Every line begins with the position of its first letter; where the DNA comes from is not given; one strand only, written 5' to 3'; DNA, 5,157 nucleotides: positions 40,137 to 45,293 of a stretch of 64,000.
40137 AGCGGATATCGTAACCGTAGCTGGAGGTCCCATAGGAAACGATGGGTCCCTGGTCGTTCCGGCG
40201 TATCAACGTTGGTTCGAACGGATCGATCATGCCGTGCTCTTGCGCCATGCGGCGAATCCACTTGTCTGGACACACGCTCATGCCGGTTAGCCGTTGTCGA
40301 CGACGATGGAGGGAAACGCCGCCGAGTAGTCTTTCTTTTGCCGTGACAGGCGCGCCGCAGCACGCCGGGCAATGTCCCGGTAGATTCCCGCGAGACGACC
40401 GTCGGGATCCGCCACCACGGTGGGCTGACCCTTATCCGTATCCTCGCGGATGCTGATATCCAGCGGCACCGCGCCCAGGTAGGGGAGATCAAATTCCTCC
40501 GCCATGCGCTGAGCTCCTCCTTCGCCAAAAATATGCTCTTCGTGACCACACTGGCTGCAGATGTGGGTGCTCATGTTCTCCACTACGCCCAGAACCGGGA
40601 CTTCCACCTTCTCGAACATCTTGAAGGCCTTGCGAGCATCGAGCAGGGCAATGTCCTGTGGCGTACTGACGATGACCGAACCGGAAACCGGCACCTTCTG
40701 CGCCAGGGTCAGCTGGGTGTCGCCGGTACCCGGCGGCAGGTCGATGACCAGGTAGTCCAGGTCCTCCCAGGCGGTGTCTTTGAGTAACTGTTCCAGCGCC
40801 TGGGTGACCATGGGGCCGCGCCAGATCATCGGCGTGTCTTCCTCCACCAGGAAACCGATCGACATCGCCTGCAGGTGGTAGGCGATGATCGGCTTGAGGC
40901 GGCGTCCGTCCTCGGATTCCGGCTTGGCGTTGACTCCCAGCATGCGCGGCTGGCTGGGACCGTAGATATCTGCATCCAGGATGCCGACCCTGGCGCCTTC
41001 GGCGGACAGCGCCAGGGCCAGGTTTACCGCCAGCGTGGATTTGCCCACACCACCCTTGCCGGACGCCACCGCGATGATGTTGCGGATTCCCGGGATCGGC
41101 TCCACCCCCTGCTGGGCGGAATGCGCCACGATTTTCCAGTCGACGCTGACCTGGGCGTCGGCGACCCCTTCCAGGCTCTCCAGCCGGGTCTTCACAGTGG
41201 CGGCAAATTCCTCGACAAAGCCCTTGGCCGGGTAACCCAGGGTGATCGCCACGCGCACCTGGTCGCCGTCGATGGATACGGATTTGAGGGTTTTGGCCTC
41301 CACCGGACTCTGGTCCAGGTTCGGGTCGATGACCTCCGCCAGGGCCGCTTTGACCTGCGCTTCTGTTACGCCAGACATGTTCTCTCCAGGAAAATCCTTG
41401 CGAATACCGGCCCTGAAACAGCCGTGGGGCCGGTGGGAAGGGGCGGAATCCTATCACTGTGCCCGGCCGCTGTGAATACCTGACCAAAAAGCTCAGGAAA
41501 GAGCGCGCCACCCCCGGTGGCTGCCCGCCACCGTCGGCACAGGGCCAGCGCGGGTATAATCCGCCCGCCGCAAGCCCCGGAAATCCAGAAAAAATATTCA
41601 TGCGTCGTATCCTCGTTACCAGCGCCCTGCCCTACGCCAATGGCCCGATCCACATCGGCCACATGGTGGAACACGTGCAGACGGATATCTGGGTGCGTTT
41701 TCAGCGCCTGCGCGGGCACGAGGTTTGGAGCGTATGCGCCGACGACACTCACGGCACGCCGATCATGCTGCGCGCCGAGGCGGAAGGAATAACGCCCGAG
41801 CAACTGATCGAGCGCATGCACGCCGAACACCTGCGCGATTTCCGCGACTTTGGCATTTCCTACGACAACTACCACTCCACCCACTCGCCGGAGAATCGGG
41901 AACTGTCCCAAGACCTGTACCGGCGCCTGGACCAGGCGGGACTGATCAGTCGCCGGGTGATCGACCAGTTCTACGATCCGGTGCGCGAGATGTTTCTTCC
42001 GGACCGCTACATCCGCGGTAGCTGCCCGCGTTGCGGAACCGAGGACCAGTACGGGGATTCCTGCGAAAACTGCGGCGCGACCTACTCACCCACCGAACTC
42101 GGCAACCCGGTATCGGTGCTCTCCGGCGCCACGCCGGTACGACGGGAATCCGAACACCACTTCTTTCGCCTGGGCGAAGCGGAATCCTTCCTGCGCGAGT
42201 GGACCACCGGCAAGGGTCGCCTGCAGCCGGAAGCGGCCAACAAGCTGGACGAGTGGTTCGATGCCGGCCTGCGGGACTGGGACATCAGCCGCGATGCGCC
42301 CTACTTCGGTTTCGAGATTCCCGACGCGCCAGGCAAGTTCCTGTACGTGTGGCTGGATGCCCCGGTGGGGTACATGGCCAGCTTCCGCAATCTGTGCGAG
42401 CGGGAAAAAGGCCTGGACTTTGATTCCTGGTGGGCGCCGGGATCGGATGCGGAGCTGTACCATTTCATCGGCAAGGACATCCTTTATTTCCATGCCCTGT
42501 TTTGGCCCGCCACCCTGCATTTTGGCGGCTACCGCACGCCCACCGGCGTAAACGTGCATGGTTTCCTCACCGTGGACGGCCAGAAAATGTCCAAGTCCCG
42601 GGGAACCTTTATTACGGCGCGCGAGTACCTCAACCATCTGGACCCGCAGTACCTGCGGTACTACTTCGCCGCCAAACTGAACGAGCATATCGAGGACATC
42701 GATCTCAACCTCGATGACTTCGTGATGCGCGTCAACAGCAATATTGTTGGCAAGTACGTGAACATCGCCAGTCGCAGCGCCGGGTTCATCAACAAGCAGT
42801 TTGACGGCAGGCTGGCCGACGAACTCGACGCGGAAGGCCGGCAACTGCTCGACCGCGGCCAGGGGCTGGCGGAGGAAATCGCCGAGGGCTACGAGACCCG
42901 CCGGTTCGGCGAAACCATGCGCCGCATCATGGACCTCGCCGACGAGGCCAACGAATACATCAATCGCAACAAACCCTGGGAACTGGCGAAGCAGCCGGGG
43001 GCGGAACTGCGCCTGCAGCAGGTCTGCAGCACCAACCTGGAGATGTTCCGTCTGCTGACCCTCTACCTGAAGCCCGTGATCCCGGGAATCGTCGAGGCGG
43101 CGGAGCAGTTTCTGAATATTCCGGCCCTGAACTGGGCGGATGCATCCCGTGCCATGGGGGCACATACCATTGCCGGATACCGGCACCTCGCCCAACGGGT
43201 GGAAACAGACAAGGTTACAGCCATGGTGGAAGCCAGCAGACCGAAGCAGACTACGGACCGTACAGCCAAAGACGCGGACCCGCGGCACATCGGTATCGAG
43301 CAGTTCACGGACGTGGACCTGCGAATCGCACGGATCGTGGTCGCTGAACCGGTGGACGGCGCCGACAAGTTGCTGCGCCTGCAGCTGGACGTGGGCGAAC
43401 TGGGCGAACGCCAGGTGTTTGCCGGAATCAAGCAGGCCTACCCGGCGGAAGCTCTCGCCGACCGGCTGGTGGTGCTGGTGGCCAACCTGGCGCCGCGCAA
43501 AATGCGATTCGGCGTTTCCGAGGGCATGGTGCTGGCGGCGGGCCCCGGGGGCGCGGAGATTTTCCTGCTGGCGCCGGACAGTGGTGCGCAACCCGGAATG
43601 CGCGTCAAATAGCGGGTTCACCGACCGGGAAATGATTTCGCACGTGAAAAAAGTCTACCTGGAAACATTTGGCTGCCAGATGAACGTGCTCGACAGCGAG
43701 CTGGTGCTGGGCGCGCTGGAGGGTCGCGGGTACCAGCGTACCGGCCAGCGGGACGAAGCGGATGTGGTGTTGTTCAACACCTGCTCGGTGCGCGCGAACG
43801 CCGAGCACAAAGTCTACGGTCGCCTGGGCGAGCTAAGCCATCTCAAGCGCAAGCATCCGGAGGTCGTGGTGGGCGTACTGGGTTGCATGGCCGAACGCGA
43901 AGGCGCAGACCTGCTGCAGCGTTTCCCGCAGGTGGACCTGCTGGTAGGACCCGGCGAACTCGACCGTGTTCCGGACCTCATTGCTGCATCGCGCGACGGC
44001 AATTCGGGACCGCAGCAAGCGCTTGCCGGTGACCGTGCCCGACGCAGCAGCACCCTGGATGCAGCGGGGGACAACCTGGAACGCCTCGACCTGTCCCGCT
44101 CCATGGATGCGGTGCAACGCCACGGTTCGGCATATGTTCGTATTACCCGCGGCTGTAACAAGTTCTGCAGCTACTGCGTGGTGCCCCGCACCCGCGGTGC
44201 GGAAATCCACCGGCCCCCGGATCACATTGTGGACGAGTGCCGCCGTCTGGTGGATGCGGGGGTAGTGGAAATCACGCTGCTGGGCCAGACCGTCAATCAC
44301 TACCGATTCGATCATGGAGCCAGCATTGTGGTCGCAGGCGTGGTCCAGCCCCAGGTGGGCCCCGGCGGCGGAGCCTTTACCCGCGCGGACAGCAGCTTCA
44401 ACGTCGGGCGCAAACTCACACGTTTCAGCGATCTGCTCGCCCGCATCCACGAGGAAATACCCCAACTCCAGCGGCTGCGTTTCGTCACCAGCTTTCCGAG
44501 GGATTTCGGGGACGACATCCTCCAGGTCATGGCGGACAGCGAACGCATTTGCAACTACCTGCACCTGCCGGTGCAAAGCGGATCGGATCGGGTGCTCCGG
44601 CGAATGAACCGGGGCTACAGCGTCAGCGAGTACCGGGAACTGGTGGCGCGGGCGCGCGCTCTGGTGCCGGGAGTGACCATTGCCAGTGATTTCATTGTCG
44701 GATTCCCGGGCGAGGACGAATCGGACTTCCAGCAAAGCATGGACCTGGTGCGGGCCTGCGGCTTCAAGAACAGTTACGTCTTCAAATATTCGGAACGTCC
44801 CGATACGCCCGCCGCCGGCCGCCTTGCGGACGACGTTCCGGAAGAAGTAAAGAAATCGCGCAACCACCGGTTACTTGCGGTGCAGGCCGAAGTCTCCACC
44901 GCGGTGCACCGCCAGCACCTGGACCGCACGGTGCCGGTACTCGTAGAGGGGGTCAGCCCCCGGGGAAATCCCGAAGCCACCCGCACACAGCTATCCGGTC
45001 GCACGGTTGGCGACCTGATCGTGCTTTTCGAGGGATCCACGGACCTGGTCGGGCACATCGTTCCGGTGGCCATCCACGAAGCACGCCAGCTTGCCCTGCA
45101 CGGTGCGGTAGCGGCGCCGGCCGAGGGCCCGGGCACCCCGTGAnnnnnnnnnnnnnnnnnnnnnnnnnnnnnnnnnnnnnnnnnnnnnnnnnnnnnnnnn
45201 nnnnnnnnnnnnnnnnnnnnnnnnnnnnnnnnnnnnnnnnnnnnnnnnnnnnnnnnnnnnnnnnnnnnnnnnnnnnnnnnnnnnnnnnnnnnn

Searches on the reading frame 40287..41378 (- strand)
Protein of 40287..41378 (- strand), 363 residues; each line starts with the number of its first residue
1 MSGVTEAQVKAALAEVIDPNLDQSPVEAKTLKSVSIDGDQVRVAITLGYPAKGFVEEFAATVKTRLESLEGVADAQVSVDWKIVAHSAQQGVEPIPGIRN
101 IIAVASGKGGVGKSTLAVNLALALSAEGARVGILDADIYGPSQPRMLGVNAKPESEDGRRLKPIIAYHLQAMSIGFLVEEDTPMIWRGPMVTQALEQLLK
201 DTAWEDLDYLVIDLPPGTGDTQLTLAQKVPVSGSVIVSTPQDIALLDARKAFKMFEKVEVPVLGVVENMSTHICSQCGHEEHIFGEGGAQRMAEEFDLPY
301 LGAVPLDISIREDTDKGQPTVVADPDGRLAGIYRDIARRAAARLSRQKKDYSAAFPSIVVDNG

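Call 79: search_protein_families(library=pfam, proteins=[window:40287-41378:-], max_evalue=0.000001)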
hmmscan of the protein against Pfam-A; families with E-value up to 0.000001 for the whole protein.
window:40287-41378:- (363 aa): 6 families
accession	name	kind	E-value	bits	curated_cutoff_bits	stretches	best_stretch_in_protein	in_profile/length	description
PF10609.15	ParA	-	2.8e-104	348.3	27.1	1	98-339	2-244/246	NUBPL iron-transfer P-loop NTPase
PF01883.24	FeS_assembly_P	-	2.9e-17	63.1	23.5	1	6-79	1-73/73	Iron-sulfur cluster assembly protein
PF01656.29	CbiA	-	2.2e-13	50.7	25.4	1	102-318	1-123/125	CobQ/CobB/MinD/ParA nucleotide binding domain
PF13614.12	AAA_31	-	6.3e-11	43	27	1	100-138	2-40/177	AAA domain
PF09140.17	MipZ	-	8.7e-10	38.8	20.7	1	101-225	2-117/262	ATPase MipZ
PF00142.24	Fer4_NifH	-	8.4e-07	29.2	25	0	106-137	6-37/271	4Fe-4S iron sulfur cluster binding proteins, NifH/frxC family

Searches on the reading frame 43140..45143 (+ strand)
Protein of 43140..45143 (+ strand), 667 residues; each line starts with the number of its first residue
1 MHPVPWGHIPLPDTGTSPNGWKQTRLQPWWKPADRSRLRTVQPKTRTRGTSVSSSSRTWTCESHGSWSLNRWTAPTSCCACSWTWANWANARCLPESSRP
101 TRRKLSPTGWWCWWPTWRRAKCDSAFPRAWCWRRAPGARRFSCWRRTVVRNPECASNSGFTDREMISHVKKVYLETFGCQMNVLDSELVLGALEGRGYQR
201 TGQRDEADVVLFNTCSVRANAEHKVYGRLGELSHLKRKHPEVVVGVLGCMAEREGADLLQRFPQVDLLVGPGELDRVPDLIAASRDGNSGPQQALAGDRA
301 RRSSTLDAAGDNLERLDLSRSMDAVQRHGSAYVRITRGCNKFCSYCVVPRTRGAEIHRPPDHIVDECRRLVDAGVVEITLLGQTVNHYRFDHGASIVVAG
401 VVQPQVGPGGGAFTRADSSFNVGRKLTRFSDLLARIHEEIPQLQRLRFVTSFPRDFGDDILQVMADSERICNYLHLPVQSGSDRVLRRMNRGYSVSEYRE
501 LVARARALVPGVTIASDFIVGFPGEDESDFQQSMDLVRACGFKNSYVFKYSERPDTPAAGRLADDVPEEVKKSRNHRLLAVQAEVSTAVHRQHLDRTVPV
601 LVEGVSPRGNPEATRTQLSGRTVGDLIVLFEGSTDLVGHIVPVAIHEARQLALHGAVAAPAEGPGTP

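Call 3: search_protein_families(library=pfam, proteins=[window:43140-45143:+], max_evalue=0.01)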
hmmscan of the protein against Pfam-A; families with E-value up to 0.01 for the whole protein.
window:43140-45143:+ (667 aa): 3 families
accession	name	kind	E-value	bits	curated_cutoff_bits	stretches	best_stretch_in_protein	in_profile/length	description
PF00919.26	UPF0004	-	2.2e-31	108.2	27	1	171-270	1-98/98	Uncharacterized protein family UPF0004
PF04055.27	Radical_SAM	-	9.4e-27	94.7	29.5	1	334-537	2-166/166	Radical SAM superfamily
PF01938.26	TRAM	-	0.0033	17.7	21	1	596-656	6-59/61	TRAM domain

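Call 4: search_protein_families(library=ncbifam, proteins=[window:43140-45143:+], max_evalue=0.01)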
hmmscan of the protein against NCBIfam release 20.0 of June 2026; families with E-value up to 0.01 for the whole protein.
window:43140-45143:+ (667 aa): 24 families
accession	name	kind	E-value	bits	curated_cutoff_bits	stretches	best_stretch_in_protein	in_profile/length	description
TIGR01574.1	miaB-methiolase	equivalog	5.9e-131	437.5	355.3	2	425-657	211-436/437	tRNA (N6-isopentenyl adenosine(37)-C2)-methylthiotransferase MiaB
TIGR00089.1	TIGR00089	subfamily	2e-124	415.6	251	1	171-655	1-429/429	MiaB/RimO family radical SAM methylthiotransferase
NF010916.0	PRK14336.1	equivalog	6.2e-88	295.3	606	3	429-657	193-412/418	tRNA (N6-isopentenyl adenosine(37)-C2)-methylthiotransferase MiaB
TIGR01579.1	MiaB-like-C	equivalog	2.5e-80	270.8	357.05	2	426-606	205-383/416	tRNA (N(6)-L-threonylcarbamoyladenosine(37)-C(2))-methylthiotransferase MtaB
TIGR01125.1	TIGR01125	equivalog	3.7e-80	270.1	356.95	1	171-654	1-431/432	30S ribosomal protein S12 methylthiotransferase RimO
TIGR01578.1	MiaB-like-B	hypoth_equivalog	1.9e-69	234.5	314.7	2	429-610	200-379/421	tRNA (N(6)-L-threonylcarbamoyladenosine(37)-C(2))-methylthiotransferase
TIGR04014.1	B12_SAM_MJ_0865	equivalog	2e-24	86.2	360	2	469-569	267-364/434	methyl-coenzyme M reductase glutamine C-methyltransferase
TIGR04013.1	B12_SAM_MJ_1487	hypoth_equivalog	6.2e-23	81.2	251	2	426-573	220-368/382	TIGR04013 family B12-binding domain/radical SAM domain-containing protein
TIGR04479.1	bcpD_PhpK_rSAM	subfamily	1.3e-16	60.1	600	2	417-539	294-408/504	PhpK family radical SAM P-methyltransferase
TIGR04072.2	rSAM_ladder_B12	equivalog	9.8e-09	34.3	360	1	325-373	175-224/443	lipid biosynthesis B12-binding/radical SAM protein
TIGR03471.1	HpnJ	equivalog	2.4e-08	33.3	577.6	1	459-538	288-363/472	hopanoid biosynthesis associated radical SAM protein HpnJ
NF050148.1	rSAM_ApyD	equivalog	2.8e-07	29.3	750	1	459-541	289-367/645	RiPP biosynthesis radical SAM protein ApyD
TIGR01212.1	TIGR01212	equivalog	4.9e-07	29.2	180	1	458-539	123-204/302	tRNA modification radical SAM protein MnmL/YtqA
NF006066.0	PRK08207.2-5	equivalog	5e-05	22.1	1117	1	471-546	306-380/518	coproporphyrinogen III oxidase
NF040546.1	rSAM_CUAEP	equivalog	0.00013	20.8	500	1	325-380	166-222/468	CUAEP/CCAEP-tail radical SAM (seleno)protein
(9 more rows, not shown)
